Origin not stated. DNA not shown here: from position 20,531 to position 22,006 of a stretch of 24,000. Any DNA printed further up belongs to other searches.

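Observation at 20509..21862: Extra, oppositely oriented DGQHR (ParB-like) gene wedged between dndB and dndC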

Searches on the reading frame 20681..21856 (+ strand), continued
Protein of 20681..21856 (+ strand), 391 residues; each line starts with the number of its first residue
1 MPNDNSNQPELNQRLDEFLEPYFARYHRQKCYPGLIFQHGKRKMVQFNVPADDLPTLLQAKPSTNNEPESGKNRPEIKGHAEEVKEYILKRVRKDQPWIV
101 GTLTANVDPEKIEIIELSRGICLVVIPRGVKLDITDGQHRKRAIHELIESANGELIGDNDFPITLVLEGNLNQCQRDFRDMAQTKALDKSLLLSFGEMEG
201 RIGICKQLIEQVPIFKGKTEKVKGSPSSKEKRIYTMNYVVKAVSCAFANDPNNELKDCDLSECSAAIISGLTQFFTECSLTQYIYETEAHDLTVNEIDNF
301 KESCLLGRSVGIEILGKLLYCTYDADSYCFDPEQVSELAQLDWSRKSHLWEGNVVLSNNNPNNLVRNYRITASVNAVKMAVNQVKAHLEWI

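Call 51: search_protein_families(library=ncbifam, alignment_id=A2, max_evalue=0.001)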
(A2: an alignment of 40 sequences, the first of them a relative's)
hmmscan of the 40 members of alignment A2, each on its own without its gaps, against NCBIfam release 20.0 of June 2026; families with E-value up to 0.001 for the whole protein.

A. member 1, P0141 (407 aa): 3 families
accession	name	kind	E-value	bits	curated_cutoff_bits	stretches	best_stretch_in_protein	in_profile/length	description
TIGR03187.1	DGQHR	domain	5.1e-28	98.6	58.85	1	41-330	5-271/276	DGQHR domain-containing protein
TIGR03233.1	DNA_S_dndB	equivalog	1.5e-22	80.2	328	1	75-398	44-344/355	DNA sulfur modification protein DndB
NF041060.1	DpdB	equivalog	5.3e-06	25.6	300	1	38-195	6-165/352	DGQHR domain-containing protein DpdB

B. families by the number of members that match (of 40 scanned): 3 families
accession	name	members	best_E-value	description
TIGR03233.1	DNA_S_dndB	40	5.8e-73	DNA sulfur modification protein DndB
TIGR03187.1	DGQHR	40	9.3e-49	DGQHR domain-containing protein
NF041060.1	DpdB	14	2.3e-10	DGQHR domain-containing protein DpdB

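Call 74: predict_structure(alignment_id=A3)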
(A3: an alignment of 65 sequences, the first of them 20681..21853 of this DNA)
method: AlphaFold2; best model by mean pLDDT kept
length: 391 residues; sequences in the alignment: 65
mean_pLDDT: 89.2   pTM: 0.74
mean pLDDT of the five models: 89.2, 88.9, 87.9, 86.9, 84.8
residues with pLDDT >= 90: 256; 70-90: 112; 50-70: 14; < 50: 9
segments of 3 or more residues with pLDDT < 50: 1-9
pLDDT, mean of each block of 10 residues (from residue 1): 44 70 87 94 95 91 75 77 90 90 94 92 94 91 92 90 95 85 77 79 94 96 87 96 97 92 97 97 96 96 95 98 95 98 95 86 73 95 96 80
secondary structure, 60 per line:
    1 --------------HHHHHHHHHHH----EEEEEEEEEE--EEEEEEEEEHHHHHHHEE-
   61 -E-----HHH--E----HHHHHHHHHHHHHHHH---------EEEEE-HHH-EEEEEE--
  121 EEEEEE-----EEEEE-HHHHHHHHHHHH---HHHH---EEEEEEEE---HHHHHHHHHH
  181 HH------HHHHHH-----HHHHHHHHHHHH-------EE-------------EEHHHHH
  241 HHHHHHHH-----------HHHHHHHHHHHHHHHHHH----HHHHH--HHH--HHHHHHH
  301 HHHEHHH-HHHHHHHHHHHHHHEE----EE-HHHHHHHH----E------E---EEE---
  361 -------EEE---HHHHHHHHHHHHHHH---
elements in order: H15-25 E30-39 E42-50 H51-57 H78-93 E103-107 E113-118 E121-126 E132-136 H138-149 H153-156 E160-167 H171-182 H189-194 H200-211 H236-248 H260-277 H282-286 H294-303 H309-322 H332-339 E355-357 E368-370 H374-388

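Call 76: fold_search(model_id=the predicted structure, library=pdb)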
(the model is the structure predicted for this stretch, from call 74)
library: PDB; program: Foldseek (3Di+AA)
matches with E <= 10: 124; with E <= 0.001: 0
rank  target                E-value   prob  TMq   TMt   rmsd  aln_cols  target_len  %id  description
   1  6ryk_A                6.1e-01  0.90  0.22  0.57   4.5       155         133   10  Crystal structure of the ParB-like protein PadC (released 2020-01-22)
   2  6ryk_B                6.4e-01  0.80  0.20  0.50   5.5       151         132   12  Crystal structure of the ParB-like protein PadC (released 2020-01-22)
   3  6ef6                  6.7e-01  0.02  0.09  0.10  23.6       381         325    9  Structure of the microcompartment-associated aminopropanol kinase (released 2018-10-17)
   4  8rqk_A                8.2e-01  0.06  0.08  0.04  15.9       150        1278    8  Structure of the complete Vaccinia DNA-dependent RNA polymerase complex at 2.65A resolution (released 2025-01-29)
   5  7aoh_A                9.1e-01  0.04  0.08  0.04  16.0       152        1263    8  Atomic structure of the poxvirus late initially transcribing complex (released 2021-10-06)
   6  6rid_A                9.6e-01  0.06  0.08  0.04  15.2       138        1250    9  Structure of Vaccinia Virus DNA-dependent RNA polymerase elongation complex (released 2019-12-18)
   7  8ftm_A                9.6e-01  0.03  0.08  0.06  18.4       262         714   10  Setx-ssRNA-ADP-SO4 complex (released 2023-10-25)
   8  7amv_A                1.0e+00  0.06  0.07  0.03  15.1       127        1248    9  Atomic structure of the poxvirus transcription pre-initiation complex in the initially melted state (released 2021-10-06)
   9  5mzn                  1.0e+00  0.03  0.09  0.06  20.8       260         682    8  Helicase Sen1 (released 2017-04-19)
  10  7drr_A                1.2e+00  0.08  0.18  0.11  12.6       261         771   13  Structure of SspE-R100A protein (released 2022-06-29)
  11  6ric_A                1.2e+00  0.05  0.07  0.03  15.1       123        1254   11  Structure of the core Vaccinia Virus DNA-dependent RNA polymerase complex (released 2019-12-18)
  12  8ftm_B                1.2e+00  0.03  0.08  0.05  16.7       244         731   10  Setx-ssRNA-ADP-SO4 complex (released 2023-10-25)
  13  8p0j_A                1.4e+00  0.04  0.08  0.03  15.9       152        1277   10  Cryo EM map and model of the vaccinia RNA polymerase intermediate pre-initiation open promoter complex (released 2024-05-22)
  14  1oms_C                1.4e+00  0.03  0.05  0.14  18.0       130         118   12  Structure determination by MAD: E.coli Trigger Factor binding at the ribosomal exit tunnel. (released 2003-12-16)
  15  6rie_A                1.4e+00  0.04  0.08  0.04  15.8       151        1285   10  Structure of Vaccinia Virus DNA-dependent RNA polymerase co-transcriptional capping complex (released 2019-12-18)
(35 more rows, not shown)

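Call 85: search_protein_families(library=pfam, proteins=[L077:7240-8022:-, L077:8125-8460:-, L077:8860-9291:-, L077:11471-11926:+, L077:13275-14312:+, L077:14828-15601:+, L082:1578-2357:+, L082:2370-3755:-], max_evalue=0.001)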
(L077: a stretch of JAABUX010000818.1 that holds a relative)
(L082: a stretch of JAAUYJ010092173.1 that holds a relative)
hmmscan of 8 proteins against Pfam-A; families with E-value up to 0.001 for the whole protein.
L077:7240-8022:- (260 aa): 1 family
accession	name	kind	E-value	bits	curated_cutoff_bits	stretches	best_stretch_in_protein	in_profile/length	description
PF01609.27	DDE_Tnp_1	-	4e-06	27.1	23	1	157-200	67-111/200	Transposase DDE domain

L077:8125-8460:- (111 aa): 0 families

L077:8860-9291:- (143 aa): 1 family
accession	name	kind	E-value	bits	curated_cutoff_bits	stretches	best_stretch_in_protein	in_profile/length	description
PF13610.12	DDE_Tnp_IS240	-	7.6e-10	39.5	27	1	43-104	42-102/139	DDE domain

L077:11471-11926:+ (151 aa): 0 families

L077:13275-14312:+ (345 aa): 3 families
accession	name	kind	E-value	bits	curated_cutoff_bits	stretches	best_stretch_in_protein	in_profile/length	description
PF16884.10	ADH_N_2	-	4.4e-40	136.4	31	1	7-112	1-106/108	N-terminal domain of oxidoreductase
PF00107.32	ADH_zinc_N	-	5.8e-23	81.7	31.8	1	163-293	1-124/129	Zinc-binding dehydrogenase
PF13602.12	ADH_zinc_N_2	-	7.5e-11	43.5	27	1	196-336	1-134/134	Zinc-binding dehydrogenase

L077:14828-15601:+ (257 aa): 1 family
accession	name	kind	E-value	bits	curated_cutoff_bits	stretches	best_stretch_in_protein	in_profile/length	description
PF03747.19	ADP_ribosyl_GH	-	2e-38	133.1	26.2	1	1-225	3-280/287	ADP-ribosylglycohydrolase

L082:1578-2357:+ (259 aa): 0 families

L082:2370-3755:- (461 aa): 4 families
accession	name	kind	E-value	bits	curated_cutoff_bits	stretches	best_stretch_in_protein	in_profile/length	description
PF00448.28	SRP54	-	1.6e-74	250.2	22.7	1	259-459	2-195/196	SRP54-type protein, GTPase domain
PF02881.24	SRP54_N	-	3.2e-09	37.3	22.4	1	171-233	5-73/75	SRP54-type protein, helical bundle domain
PF13604.12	AAA_30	-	9.3e-07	29.2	27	1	261-357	21-104/191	AAA domain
PF13401.12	AAA_22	-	0.00012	22.8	27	1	260-372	7-111/130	AAA domain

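Call 89: find_related_loci(query=A1, collection=viral_contigs, flank=6000)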
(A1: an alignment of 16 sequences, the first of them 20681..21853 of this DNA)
Query A1 (391 aa) in viral_contigs; peptide patterns used: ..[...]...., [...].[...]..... (x = any residue, [..] = any of these).
39 stretches matched a pattern, but none encodes a relative of the query by tblastn (E <= 1e-3).

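Call 94: search_solved_structures(query=A3, max_evalue=5)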
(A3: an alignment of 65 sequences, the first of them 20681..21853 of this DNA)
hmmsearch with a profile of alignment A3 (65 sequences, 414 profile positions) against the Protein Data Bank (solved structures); distinct sequences matched with E-value up to 5: 5.
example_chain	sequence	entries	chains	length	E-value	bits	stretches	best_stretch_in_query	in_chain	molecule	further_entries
3k4t_A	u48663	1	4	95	0.029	16.5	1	246-324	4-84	Virion-associated protein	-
3f6n_A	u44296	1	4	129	0.073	15.1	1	246-324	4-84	Virion-associated protein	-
7s00_D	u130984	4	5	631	0.15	14.1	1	200-282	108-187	DNA-directed RNA polymerase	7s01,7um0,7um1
6ooi_A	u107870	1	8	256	1.1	11.3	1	328-396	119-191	Triosephosphate isomerase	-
4mt0_A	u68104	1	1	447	4.7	9.2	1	16-83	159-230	MtrE protein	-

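Call 96: fold_search(model_id=the predicted structure, library=viral)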
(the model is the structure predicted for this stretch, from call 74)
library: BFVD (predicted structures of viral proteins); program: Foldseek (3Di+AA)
matches with E <= 10: 326; with E <= 0.001: 20
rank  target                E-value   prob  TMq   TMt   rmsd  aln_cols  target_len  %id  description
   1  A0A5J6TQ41            5.3e-10  1.00  0.53  0.40  15.9       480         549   13  (no name in the UniProt tables at hand)
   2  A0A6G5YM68            5.5e-09  1.00  0.54  0.52  13.5       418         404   13  (no name in the UniProt tables at hand)
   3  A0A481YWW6            1.1e-06  1.00  0.25  0.36  23.2       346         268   15  DNA-sulfur modification-associated protein [Marseillevirus LCMAC202]
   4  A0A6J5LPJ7            1.1e-05  1.00  0.37  0.46   9.3       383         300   10  Uncharacterized protein [uncultured Caudovirales phage]
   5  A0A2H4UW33            1.6e-05  1.00  0.33  0.32   9.1       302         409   12  HNHc domain-containing protein [Bodo saltans virus]
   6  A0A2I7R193            3.7e-05  1.00  0.22  0.23  18.7       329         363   10  (no name in the UniProt tables at hand)
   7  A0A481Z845            5.6e-05  1.00  0.27  0.36  12.3       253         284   11  DNA-sulfur modification-associated protein [Pithovirus LCPAC304]
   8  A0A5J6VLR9            8.4e-05  1.00  0.25  0.27  14.6       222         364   14  HNH endonuclease 5 domain-containing protein [Megaviridae environmental sample]
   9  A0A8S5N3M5            9.7e-05  1.00  0.21  0.29  17.3       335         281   12  Occlusion protein [Siphoviridae sp. ctRuT6]
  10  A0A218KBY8            1.2e-04  1.00  0.39  0.60   5.3       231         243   11  Uncharacterized protein [Bacillus phage PBC2]
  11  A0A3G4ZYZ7            1.3e-04  1.00  0.26  0.35  17.9       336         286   10  Uncharacterized protein [Gaeavirus sp.]
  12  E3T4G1                1.6e-04  1.00  0.24  0.29  12.4       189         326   13  Uncharacterized protein [Cafeteria roenbergensis virus (strain BV-PW1)]
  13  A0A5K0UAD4            1.8e-04  1.00  0.27  0.22  16.6       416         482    8  GmrSD restriction endonucleases N-terminal domain-containing protein [Yasminevirus sp. GU-2018]
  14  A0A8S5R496            2.1e-04  0.99  0.21  0.22  18.7       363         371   12  AIPR protein [Podoviridae sp. ct8nN1]
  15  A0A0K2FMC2            2.2e-04  1.00  0.27  0.25  22.3       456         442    7  (no name in the UniProt tables at hand)
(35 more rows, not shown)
